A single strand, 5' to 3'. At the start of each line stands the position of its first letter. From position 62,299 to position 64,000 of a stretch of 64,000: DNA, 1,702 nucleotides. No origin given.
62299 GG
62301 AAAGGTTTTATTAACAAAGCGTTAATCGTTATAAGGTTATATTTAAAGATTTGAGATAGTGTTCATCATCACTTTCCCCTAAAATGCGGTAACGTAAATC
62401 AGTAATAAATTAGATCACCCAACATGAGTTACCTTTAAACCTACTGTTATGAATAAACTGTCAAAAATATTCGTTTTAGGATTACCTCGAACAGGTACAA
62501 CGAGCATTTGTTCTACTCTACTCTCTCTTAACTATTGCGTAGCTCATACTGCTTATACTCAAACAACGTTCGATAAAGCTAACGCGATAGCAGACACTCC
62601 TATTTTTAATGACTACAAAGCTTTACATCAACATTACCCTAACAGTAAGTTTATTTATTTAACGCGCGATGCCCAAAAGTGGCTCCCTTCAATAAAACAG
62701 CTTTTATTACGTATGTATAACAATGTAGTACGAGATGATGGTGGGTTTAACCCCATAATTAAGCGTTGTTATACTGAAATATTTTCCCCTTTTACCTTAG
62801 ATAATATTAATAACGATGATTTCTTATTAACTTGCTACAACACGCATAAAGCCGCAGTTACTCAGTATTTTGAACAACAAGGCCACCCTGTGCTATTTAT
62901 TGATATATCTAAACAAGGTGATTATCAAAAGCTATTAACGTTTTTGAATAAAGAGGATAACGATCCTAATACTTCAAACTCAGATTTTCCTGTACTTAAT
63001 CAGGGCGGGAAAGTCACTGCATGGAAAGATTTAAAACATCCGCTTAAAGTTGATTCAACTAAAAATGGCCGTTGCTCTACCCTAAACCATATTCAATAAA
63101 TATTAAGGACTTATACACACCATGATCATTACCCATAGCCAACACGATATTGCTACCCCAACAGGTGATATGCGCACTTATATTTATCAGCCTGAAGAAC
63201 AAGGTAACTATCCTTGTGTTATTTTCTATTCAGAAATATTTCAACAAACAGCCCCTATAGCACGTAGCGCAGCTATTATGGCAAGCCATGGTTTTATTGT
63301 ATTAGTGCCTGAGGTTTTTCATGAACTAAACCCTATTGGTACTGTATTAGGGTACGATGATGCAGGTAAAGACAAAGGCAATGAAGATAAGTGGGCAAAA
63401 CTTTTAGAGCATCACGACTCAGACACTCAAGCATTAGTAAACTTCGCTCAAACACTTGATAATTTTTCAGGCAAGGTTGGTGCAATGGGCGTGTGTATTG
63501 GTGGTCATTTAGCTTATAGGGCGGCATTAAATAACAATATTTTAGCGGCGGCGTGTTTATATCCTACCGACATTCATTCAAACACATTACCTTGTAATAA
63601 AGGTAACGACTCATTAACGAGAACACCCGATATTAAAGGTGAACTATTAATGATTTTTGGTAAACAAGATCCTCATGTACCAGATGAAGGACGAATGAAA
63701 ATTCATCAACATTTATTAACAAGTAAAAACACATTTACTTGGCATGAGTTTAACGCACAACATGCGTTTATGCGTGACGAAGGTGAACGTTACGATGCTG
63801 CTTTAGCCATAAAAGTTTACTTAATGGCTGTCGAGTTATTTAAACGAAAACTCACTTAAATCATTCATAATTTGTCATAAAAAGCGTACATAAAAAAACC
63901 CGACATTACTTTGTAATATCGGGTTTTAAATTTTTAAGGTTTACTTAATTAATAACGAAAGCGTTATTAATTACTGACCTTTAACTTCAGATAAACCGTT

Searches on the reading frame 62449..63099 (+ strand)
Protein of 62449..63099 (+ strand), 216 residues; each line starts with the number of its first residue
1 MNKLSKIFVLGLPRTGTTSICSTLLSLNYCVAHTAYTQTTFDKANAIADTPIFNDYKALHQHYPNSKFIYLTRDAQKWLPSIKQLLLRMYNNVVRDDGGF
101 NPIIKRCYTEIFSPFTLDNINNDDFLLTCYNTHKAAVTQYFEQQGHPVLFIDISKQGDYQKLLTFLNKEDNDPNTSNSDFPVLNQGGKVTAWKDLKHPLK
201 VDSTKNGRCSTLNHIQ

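Call 50: search_protein_families(library=pfam, proteins=[window:62449-63099:+], max_evalue=0.001)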
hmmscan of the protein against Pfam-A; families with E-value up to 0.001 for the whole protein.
window:62449-63099:+ (216 aa): 2 families
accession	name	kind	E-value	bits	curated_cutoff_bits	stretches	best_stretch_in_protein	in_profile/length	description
PF17784.7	Sulfotransfer_4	-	7.1e-28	98.4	22.8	2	35-188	60-214/215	Sulfotransferase domain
PF13469.12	Sulfotransfer_3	-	3e-07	31.4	27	0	35-86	99-149/216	Sulfotransferase family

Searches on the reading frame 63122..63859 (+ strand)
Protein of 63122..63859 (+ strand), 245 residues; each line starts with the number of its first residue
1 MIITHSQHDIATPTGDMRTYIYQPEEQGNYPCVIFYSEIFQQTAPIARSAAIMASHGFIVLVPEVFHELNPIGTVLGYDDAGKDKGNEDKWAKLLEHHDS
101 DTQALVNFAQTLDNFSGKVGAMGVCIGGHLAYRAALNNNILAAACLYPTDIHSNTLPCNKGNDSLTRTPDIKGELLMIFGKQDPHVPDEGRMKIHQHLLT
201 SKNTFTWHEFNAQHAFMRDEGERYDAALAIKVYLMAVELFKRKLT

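Call 50: search_protein_families(library=pfam, proteins=[window:63122-63859:+], max_evalue=0.001)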
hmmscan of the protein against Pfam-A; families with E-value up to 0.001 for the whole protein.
window:63122-63859:+ (245 aa): 3 families
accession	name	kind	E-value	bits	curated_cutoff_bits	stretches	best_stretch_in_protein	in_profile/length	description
PF01738.24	DLH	-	2.7e-29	102.8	21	1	17-242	1-215/217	Dienelactone hydrolase family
PF07224.18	Chlorophyllase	-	1.8e-05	24.1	26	1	19-71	31-83/301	Chlorophyllase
PF02129.25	Peptidase_S15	-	0.00052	20.2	23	0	17-138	5-116/262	X-Pro dipeptidyl-peptidase (S15 family)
